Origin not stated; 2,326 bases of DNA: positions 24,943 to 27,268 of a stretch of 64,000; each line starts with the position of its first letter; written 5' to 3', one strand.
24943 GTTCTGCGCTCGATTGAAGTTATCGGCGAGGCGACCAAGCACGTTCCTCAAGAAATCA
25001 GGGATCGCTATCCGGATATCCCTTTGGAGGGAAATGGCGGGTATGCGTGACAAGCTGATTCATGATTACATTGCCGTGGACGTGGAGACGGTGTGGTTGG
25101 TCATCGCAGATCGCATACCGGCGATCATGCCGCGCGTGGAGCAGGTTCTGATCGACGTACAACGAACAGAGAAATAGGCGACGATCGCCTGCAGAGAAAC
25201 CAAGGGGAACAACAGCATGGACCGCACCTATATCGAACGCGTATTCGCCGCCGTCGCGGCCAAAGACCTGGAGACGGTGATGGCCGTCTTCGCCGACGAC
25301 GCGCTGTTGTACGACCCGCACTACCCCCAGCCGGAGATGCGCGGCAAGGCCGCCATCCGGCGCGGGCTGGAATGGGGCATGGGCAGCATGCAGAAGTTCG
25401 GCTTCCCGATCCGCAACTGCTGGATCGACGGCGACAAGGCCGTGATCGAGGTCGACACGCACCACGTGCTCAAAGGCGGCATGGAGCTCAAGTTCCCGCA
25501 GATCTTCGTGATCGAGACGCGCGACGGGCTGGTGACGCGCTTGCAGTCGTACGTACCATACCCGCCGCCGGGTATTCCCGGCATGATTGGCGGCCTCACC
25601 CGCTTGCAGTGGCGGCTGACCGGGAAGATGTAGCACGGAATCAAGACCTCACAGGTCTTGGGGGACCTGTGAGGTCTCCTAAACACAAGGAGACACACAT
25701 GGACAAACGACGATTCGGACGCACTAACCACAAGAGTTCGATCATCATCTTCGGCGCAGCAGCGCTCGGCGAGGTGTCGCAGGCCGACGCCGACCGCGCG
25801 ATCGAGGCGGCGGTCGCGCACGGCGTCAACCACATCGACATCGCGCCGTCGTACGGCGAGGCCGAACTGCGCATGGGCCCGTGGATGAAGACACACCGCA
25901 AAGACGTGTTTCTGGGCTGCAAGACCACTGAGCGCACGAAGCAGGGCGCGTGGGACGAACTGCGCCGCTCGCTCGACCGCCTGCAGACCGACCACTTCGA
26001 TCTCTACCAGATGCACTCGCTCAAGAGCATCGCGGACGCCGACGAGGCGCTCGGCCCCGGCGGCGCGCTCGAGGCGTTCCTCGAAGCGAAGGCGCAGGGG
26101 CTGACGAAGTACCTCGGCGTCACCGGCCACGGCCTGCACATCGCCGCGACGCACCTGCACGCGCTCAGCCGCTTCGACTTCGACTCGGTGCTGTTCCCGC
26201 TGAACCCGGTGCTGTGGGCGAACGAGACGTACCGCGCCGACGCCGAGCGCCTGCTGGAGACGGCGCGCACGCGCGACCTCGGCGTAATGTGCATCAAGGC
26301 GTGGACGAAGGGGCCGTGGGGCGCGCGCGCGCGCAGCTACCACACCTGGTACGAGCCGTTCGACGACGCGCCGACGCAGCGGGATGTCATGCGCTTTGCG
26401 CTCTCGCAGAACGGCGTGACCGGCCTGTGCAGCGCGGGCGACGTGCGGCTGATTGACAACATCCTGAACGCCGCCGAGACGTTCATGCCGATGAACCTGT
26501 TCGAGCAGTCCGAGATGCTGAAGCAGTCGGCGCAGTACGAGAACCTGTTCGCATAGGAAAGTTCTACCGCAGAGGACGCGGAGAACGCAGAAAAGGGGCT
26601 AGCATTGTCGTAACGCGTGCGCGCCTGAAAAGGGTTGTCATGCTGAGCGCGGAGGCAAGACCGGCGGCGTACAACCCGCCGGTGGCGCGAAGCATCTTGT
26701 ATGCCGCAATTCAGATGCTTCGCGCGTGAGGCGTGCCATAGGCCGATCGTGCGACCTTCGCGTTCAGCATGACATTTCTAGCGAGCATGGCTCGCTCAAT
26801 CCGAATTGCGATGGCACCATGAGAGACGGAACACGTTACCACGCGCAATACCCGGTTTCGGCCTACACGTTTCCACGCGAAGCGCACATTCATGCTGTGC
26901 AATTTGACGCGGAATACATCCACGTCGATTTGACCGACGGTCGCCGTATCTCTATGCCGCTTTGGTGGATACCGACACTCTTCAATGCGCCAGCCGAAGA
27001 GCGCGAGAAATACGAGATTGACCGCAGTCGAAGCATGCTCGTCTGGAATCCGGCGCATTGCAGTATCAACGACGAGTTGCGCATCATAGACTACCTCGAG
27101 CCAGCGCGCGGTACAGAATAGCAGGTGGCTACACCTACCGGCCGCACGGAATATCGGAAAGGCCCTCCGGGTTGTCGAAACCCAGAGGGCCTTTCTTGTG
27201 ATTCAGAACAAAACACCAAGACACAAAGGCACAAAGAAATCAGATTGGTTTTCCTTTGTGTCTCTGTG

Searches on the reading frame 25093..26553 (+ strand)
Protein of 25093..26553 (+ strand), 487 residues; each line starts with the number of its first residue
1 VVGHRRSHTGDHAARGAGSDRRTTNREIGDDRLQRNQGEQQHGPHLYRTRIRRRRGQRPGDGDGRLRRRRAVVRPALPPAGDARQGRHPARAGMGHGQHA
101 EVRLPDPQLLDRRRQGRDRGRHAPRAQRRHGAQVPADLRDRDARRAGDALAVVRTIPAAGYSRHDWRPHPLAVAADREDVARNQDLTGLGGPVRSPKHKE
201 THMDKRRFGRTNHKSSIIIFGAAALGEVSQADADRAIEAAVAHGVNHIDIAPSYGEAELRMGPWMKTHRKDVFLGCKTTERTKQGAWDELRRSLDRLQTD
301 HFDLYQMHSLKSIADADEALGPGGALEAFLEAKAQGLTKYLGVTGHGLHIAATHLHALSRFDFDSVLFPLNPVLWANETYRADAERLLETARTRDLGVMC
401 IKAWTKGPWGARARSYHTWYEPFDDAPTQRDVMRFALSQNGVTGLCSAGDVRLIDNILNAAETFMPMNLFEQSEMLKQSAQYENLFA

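Call 65: find_homologous_proteins(query=window:25093-26553:+, max_evalue=1e-50)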
Query window:25093-26553:+ (487 aa): 4326 proteins with E <= 1e-50 among 8000 candidates; the best 120 are listed.
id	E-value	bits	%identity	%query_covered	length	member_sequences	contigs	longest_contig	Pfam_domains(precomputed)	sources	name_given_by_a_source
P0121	1.8e-190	652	100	59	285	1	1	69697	PF00248.28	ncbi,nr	ncbi:MAG: aldo/keto reductase [Chloroflexi bacterium]|nr:aldo/keto reductase [Chloroflexota bacteriu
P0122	1.3e-170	586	89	59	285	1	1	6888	PF00248.28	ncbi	-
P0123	4.7e-170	585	88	58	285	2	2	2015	PF00248.28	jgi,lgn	-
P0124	4.5e-157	542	81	59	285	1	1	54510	PF00248.28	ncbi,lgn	-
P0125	1.9e-156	540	81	59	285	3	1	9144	PF00248.28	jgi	jgi:predicted aldo/keto reductase-like oxidoreductase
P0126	8.2e-156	538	81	59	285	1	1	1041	PF00248.28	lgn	-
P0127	5.4e-155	535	80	60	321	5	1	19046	PF00248.28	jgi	jgi:predicted aldo/keto reductase-like oxidoreductase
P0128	7.4e-155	534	79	59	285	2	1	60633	PF00248.28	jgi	jgi:aryl-alcohol dehydrogenase-like predicted oxidoreductase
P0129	2.5e-154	533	81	59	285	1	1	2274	PF00248.28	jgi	-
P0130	9.2e-152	524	79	59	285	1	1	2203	PF00248.28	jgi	jgi:aryl-alcohol dehydrogenase-like predicted oxidoreductase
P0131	3.0e-150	519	79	59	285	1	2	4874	PF00248.28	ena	-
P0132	2.5e-149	516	77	59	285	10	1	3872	PF00248.28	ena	-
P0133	2.4e-147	510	77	59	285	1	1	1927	PF00248.28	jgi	jgi:aryl-alcohol dehydrogenase-like predicted oxidoreductase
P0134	2.4e-144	500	76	59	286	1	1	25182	PF00248.28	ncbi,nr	ncbi:MAG: aldo/keto reductase [Chloroflexi bacterium]|nr:aldo/keto reductase [Chloroflexota bacteriu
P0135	2.0e-143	497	76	59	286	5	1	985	PF00248.28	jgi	-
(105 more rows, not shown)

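Call 66: find_encoding_contigs(protein=P0122, flank=2500, max_places=2)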
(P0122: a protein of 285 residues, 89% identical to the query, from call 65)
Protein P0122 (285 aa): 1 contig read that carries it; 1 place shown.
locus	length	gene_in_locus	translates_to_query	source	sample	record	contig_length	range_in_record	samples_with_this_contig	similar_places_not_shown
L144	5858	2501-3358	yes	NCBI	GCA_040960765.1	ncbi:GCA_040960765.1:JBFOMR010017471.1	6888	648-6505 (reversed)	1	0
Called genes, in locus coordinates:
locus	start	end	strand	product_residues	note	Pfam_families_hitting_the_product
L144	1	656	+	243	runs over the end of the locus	-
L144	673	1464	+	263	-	-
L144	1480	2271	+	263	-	-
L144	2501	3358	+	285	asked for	PF00248:Aldo_ket_red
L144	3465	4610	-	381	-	PF01168:Ala_racemase_N, PF14031:D-ser_dehydrat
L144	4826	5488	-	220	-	PF00072:Response_reg, PF00196:GerE, PF04545:Sigma70_r4 (weak), PF08281:Sigma70_r4_2, PF13936:HTH_38 (weak), PF13384:HTH_23 (faint)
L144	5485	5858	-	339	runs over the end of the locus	?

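Call 67: find_encoding_contigs(protein=P0124, flank=2500, max_places=2)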
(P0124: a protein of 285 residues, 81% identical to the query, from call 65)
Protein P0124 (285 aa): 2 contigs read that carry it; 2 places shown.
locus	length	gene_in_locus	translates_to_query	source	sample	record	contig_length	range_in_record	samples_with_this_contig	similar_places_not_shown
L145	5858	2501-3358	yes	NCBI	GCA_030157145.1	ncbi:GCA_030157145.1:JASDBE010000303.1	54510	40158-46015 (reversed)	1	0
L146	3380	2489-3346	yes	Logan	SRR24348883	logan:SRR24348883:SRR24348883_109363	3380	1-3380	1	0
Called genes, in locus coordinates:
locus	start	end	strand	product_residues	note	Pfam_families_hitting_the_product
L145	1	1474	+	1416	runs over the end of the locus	PF00211:Guanylate_cyc (weak), PF13191:AAA_16, PF13401:AAA_22 (weak), PF17874:TPR_MalT (weak)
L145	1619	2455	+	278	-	PF00561:Abhydrolase_1, PF12146:Hydrolase_4, PF12697:Abhydrolase_6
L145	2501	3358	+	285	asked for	PF00248:Aldo_ket_red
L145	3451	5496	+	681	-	PF13229:Beta_helix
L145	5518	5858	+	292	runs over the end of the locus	PF10672:Methyltrans_SAM (weak), PF03602:Cons_hypoth95 (weak)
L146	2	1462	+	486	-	?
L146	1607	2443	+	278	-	PF00561:Abhydrolase_1, PF12146:Hydrolase_4, PF12697:Abhydrolase_6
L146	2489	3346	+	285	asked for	PF00248:Aldo_ket_red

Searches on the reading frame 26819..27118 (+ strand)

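Call 72: search_protein_families(library=pfam, proteins=[window:26819-27118:+], max_evalue=0.001)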
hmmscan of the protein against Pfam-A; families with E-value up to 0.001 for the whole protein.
window:26819-27118:+ (100 aa): 1 family
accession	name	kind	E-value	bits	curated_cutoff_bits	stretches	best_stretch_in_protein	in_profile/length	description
PF10387.14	DUF2442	-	1.9e-09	38.1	23.9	1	24-77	1-55/72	Protein of unknown function (DUF2442)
